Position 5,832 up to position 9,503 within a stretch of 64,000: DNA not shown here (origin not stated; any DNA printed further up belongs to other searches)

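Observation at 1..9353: Decayed mosaic defence island: intact HEPN-DUF499 ATPase, crippled DUF1156 methylase, and two unrelated mobile elements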

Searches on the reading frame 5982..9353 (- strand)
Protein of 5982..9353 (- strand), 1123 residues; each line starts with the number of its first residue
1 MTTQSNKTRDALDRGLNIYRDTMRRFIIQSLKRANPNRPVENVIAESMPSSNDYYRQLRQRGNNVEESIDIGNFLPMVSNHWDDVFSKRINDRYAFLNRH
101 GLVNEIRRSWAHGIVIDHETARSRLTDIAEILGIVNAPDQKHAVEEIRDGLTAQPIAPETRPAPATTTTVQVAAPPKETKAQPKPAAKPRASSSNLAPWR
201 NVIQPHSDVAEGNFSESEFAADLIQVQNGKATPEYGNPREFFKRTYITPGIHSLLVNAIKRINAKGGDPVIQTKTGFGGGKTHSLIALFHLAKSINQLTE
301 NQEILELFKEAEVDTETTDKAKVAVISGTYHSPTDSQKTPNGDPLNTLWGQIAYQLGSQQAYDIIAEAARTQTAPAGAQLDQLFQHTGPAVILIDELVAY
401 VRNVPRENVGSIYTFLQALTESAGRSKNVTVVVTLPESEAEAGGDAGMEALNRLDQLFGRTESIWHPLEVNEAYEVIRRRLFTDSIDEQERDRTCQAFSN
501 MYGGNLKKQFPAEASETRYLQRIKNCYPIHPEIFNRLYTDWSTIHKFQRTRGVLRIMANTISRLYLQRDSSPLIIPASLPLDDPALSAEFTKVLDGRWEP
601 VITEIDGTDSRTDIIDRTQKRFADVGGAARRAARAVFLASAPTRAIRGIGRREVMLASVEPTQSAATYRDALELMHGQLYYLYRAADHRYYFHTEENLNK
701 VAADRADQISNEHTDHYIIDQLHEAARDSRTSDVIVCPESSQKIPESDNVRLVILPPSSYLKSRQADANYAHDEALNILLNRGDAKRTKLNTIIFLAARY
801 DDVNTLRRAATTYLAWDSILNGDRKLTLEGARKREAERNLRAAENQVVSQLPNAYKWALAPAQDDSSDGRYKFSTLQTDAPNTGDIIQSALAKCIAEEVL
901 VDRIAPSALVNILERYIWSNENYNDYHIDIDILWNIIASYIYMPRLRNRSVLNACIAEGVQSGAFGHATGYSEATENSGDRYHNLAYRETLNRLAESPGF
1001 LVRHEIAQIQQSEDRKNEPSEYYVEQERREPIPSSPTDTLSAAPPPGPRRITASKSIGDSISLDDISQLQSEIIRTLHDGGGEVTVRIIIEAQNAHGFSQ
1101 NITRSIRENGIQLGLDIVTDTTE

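Call 3: search_protein_families(library=pfam, proteins=[window:5982-9353:-], max_evalue=0.01)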
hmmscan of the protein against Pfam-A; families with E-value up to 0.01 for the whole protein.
window:5982-9353:- (1123 aa): 2 families
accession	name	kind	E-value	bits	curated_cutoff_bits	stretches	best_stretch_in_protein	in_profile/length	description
PF04465.17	DUF499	-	2.1e-29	102.5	23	1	321-961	23-693/1024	Protein of unknown function (DUF499)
PF18731.6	HEPN_Swt1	-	2.4e-08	34.7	27.5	1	14-134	1-113/115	Swt1-like HEPN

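Call 4: search_protein_families(library=padloc, proteins=[window:5982-9353:-], max_evalue=0.01)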
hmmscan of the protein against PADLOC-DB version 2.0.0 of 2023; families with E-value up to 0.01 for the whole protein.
window:5982-9353:- (1123 aa): 5 families
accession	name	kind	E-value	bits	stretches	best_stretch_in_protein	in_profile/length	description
PDLC00662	HmaC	-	3.9e-247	821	1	195-1116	2-935/941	AAA+ ATPase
PDLC02192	DUF499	-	5.5e-54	181.4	1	237-868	34-635/1022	-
PDLC02779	SspC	-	2.6e-05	20.2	1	390-531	180-323/1054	SspC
PDLC02781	SspC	-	0.00033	16.5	0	379-531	161-311/1104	SspC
PDLC02775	SspC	-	0.0045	12.7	1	391-531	191-333/1064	SspC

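Call 11: find_homologous_proteins(query=window:5982-9353:-, max_evalue=1e-10)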
Query window:5982-9353:- (1123 aa): 2329 proteins with E <= 1e-10 among 8000 candidates; the best 120 are listed.
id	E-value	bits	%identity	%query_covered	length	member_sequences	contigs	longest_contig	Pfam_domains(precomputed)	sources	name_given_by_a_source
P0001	0.0e+0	2425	96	100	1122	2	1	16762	PF18731.7,PF04465.18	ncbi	-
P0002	0.0e+0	1268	54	98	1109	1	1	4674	PF18731.7,PF04465.18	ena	-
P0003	0.0e+0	1267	54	99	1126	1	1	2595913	PF04465.18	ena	-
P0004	0.0e+0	1205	52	99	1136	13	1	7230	PF18731.7,PF04465.18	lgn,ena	-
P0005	0.0e+0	1186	51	99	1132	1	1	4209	PF18731.7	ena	-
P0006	0.0e+0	1171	51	99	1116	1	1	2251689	PF18731.7,PF04465.18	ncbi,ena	-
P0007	0.0e+0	1147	50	100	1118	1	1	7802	PF18731.7,PF04465.18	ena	-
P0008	0.0e+0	1131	50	100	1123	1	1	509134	PF18731.7,PF04465.18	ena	-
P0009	0.0e+0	1127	49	99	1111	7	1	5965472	PF18731.7,PF04465.18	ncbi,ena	-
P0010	0.0e+0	1126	49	99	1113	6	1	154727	PF18731.7,PF04465.18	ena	-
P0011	0.0e+0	1124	50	99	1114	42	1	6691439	PF18731.7,PF04465.18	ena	-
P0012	0.0e+0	1124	50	100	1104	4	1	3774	PF18731.7,PF04465.18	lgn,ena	-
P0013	0.0e+0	1121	49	99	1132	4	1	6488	PF18731.7,PF04465.18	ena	-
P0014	0.0e+0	1120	49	99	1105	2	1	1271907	PF18731.7,PF04465.18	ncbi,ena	-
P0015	0.0e+0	1119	48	100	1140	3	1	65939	PF18731.7,PF04465.18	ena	-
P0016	0.0e+0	1119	48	100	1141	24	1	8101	PF18731.7,PF04465.18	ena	-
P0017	0.0e+0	1118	48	99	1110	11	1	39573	PF18731.7,PF04465.18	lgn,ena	-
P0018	0.0e+0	1118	49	99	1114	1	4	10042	PF18731.7,PF04465.18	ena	-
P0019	0.0e+0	1118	49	100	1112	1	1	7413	PF18731.7,PF04465.18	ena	-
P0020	0.0e+0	1117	50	100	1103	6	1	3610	PF18731.7,PF04465.18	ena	-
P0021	0.0e+0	1117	49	99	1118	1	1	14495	PF18731.7,PF04465.18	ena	-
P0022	0.0e+0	1116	49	99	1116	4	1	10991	PF18731.7,PF04465.18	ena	-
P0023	0.0e+0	1115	49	99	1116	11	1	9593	PF04465.18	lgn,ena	-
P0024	0.0e+0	1115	49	99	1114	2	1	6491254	PF18731.7,PF04465.18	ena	-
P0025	0.0e+0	1113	49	99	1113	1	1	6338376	PF18731.7,PF04465.18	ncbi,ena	-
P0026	0.0e+0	1112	48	99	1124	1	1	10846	PF18731.7,PF04465.18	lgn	-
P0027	0.0e+0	1110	48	99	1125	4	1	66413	PF18731.7,PF04465.18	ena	-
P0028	0.0e+0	1107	50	100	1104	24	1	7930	PF18731.7,PF04465.18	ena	-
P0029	0.0e+0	1106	48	100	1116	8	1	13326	PF18731.7,PF04465.18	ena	-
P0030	0.0e+0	1106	49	99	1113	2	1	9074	PF18731.7,PF04465.18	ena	-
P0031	0.0e+0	1104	48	99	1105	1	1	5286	PF18731.7,PF04465.18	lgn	-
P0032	0.0e+0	1104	47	99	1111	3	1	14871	PF18731.7,PF04465.18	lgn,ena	-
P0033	0.0e+0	1102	51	86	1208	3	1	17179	PF18731.7,PF04465.18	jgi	-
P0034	0.0e+0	1102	48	100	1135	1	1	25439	PF04465.18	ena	-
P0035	0.0e+0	1102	49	98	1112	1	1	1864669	PF18731.7,PF04465.18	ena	-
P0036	0.0e+0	1101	49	99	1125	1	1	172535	PF18731.7,PF04465.18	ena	-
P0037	0.0e+0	1099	49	99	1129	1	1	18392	PF18731.7,PF04465.18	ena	-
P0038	0.0e+0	1099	49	99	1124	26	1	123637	PF18731.7,PF04465.18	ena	-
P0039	0.0e+0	1099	48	100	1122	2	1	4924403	PF18731.7,PF04465.18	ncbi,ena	-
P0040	0.0e+0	1099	48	99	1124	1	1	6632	PF18731.7,PF04465.18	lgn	-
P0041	0.0e+0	1099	49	99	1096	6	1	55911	PF18731.7,PF04465.18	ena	-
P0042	0.0e+0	1098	48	99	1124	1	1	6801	PF18731.7,PF04465.18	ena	-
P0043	0.0e+0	1098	48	100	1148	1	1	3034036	PF18731.7,PF04465.18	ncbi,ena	-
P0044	0.0e+0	1098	49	100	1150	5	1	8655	PF18731.7,PF04465.18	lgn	-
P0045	0.0e+0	1097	48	100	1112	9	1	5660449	PF18731.7,PF04465.18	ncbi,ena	-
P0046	0.0e+0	1097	47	99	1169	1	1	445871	PF18731.7,PF04465.18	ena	-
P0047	0.0e+0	1097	49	100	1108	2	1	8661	PF18731.7,PF04465.18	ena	-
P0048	0.0e+0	1096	48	99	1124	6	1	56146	PF18731.7,PF04465.18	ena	-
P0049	0.0e+0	1096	48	100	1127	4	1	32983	PF18731.7,PF04465.18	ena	-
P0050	0.0e+0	1095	49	100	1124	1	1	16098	PF04465.18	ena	-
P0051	0.0e+0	1095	48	100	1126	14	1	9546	PF18731.7,PF04465.18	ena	-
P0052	0.0e+0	1095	48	99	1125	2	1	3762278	PF18731.7,PF04465.18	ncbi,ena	-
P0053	0.0e+0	1095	49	99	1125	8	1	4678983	PF18731.7,PF04465.18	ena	-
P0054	0.0e+0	1094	49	100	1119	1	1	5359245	PF18731.7,PF04465.18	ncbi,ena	-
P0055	0.0e+0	1093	49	100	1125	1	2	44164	PF18731.7,PF04465.18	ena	-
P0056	0.0e+0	1093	48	100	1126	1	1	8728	PF18731.7,PF04465.18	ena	-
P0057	0.0e+0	1093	48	100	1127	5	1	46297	PF18731.7,PF04465.18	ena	-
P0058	0.0e+0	1093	49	99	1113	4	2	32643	PF18731.7,PF04465.18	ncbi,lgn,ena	-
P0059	0.0e+0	1092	49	100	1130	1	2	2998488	PF18731.7,PF04465.18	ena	-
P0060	0.0e+0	1092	48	99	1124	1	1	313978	PF18731.7,PF04465.18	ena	-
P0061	0.0e+0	1092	47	100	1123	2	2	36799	PF18731.7,PF04465.18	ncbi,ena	-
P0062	0.0e+0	1092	48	99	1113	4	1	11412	PF18731.7,PF04465.18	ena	-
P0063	0.0e+0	1091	49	99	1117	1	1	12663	PF18731.7,PF04465.18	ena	-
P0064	0.0e+0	1091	48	100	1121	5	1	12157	PF18731.7,PF04465.18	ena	-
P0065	0.0e+0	1091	48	99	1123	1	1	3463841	PF18731.7,PF04465.18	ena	-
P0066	0.0e+0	1091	48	99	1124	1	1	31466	PF18731.7,PF04465.18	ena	-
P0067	0.0e+0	1091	48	100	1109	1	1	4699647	PF18731.7,PF04465.18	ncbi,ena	-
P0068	0.0e+0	1090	48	99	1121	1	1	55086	PF18731.7,PF04465.18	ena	-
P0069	0.0e+0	1090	48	99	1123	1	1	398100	PF18731.7,PF04465.18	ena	-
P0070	0.0e+0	1089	49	99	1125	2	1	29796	PF18731.7,PF04465.18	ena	-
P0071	0.0e+0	1087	48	99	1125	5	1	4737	PF18731.7,PF04465.18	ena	-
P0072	0.0e+0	1087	48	100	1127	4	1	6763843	PF18731.7,PF04465.18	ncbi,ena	-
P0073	0.0e+0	1087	48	99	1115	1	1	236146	PF18731.7,PF04465.18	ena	-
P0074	0.0e+0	1086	49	100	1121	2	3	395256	PF18731.7,PF04465.18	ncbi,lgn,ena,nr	ncbi:MAG: DUF499 domain-containing protein [Chloroflexi bacterium]|nr:DUF499 domain-containing prote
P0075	0.0e+0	1086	48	99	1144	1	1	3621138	PF18731.7,PF04465.18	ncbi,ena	-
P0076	0.0e+0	1086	49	99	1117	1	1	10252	PF18731.7,PF04465.18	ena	-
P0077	0.0e+0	1085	47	99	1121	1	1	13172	PF18731.7,PF04465.18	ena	-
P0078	0.0e+0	1085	48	99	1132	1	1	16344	PF18731.7,PF04465.18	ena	-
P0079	0.0e+0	1084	48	100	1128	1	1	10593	PF18731.7,PF04465.18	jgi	-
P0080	0.0e+0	1084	60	73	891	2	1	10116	PF04465.18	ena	-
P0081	0.0e+0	1083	48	99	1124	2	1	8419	PF18731.7,PF04465.18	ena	-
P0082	0.0e+0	1082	48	99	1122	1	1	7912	PF18731.7,PF04465.18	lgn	-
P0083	0.0e+0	1082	47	99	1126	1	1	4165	PF18731.7,PF04465.18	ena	-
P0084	0.0e+0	1082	48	100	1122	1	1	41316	PF18731.7,PF04465.18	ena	-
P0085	0.0e+0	1081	47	99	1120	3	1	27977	PF18731.7,PF04465.18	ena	-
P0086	0.0e+0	1081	48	99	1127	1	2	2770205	PF18731.7,PF04465.18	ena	-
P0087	0.0e+0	1081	48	99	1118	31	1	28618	PF18731.7,PF04465.18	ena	-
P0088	0.0e+0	1081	48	99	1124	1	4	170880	PF18731.7,PF04465.18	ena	-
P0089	0.0e+0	1080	48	99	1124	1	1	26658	PF18731.7,PF04465.18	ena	-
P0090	0.0e+0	1080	48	100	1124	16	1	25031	PF18731.7,PF04465.18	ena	-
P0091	0.0e+0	1079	48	99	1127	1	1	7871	PF18731.7,PF04465.18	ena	-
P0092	0.0e+0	1079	47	99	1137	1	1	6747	PF18731.7,PF04465.18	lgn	-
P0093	0.0e+0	1079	49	97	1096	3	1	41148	PF18731.7,PF04465.18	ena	-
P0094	0.0e+0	1079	47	99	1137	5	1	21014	PF18731.7,PF04465.18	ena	-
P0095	0.0e+0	1078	47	100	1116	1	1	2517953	PF18731.7,PF04465.18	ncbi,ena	-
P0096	0.0e+0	1078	49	99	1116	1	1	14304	PF18731.7,PF04465.18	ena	-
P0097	0.0e+0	1078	47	99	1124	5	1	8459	PF18731.7,PF04465.18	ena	-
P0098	0.0e+0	1078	49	99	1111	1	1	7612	PF18731.7,PF04465.18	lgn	-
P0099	0.0e+0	1077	48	99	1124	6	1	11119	PF18731.7,PF04465.18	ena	-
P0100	0.0e+0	1077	48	99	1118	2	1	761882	PF18731.7,PF04465.18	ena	-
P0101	0.0e+0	1077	47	100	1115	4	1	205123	PF18731.7,PF04465.18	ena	-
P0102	0.0e+0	1077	47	99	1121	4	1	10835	PF18731.7,PF04465.18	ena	-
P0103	0.0e+0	1076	48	99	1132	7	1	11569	PF18731.7,PF04465.18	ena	-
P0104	0.0e+0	1076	48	99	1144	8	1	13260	PF18731.7,PF04465.18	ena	-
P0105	0.0e+0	1076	48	100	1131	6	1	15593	PF18731.7,PF04465.18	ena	-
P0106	0.0e+0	1075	47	100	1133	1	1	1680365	PF18731.7,PF04465.18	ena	-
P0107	0.0e+0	1075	48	99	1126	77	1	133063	PF18731.7,PF04465.18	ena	-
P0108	0.0e+0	1075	48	100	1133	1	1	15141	PF18731.7,PF04465.18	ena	-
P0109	0.0e+0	1075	48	99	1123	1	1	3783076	PF18731.7,PF04465.18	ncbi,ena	-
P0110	0.0e+0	1074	47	100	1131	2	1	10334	PF18731.7,PF04465.18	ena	-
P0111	0.0e+0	1073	48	99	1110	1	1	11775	PF18731.7,PF04465.18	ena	-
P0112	0.0e+0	1072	48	99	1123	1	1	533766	PF18731.7,PF04465.18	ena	-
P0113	0.0e+0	1071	47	99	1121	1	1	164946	PF18731.7,PF04465.18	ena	-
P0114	0.0e+0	1071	47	99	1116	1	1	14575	PF18731.7,PF04465.18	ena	-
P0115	0.0e+0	1071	48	99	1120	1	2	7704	PF18731.7,PF04465.18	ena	-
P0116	0.0e+0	1070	48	99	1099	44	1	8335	PF18731.7,PF04465.18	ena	-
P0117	0.0e+0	1070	47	99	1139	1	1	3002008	PF18731.7,PF04465.18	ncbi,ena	-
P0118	0.0e+0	1069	48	99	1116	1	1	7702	PF18731.7,PF04465.18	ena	-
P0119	0.0e+0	1069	48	99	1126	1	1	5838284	PF18731.7,PF04465.18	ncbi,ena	-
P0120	0.0e+0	1069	48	99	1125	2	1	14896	PF18731.7,PF04465.18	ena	-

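Call 15: find_encoding_contigs(protein=P0001, flank=10000, max_places=4)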
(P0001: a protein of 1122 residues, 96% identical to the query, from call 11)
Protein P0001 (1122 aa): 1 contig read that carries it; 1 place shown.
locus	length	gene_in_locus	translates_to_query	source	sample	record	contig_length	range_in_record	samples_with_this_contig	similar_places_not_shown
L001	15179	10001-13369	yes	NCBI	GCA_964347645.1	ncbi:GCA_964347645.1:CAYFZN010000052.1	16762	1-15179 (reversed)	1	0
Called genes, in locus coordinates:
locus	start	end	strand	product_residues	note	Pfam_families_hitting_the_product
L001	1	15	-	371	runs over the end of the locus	PF08240:ADH_N, PF16912:Glu_dehyd_C, PF00107:ADH_zinc_N, PF13602:ADH_zinc_N_2 (weak)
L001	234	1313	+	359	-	PF02615:Ldh_2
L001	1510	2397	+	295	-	PF03328:HpcH_HpaI (faint)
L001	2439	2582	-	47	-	-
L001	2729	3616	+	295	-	PF03328:HpcH_HpaI (faint)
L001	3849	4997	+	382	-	PF00497:SBP_bac_3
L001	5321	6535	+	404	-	PF00497:SBP_bac_3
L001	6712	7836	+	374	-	PF00528:BPD_transp_1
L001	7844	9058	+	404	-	PF00528:BPD_transp_1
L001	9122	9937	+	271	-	PF02463:SMC_N (faint), PF00005:ABC_tran, PF13401:AAA_22 (faint), PF13304:AAA_21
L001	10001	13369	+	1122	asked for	PF18731:HEPN_Swt1 (weak), PF04465:DUF499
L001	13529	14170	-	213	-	PF19865:DUF6338 (weak)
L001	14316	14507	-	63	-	-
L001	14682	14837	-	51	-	-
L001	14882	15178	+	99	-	?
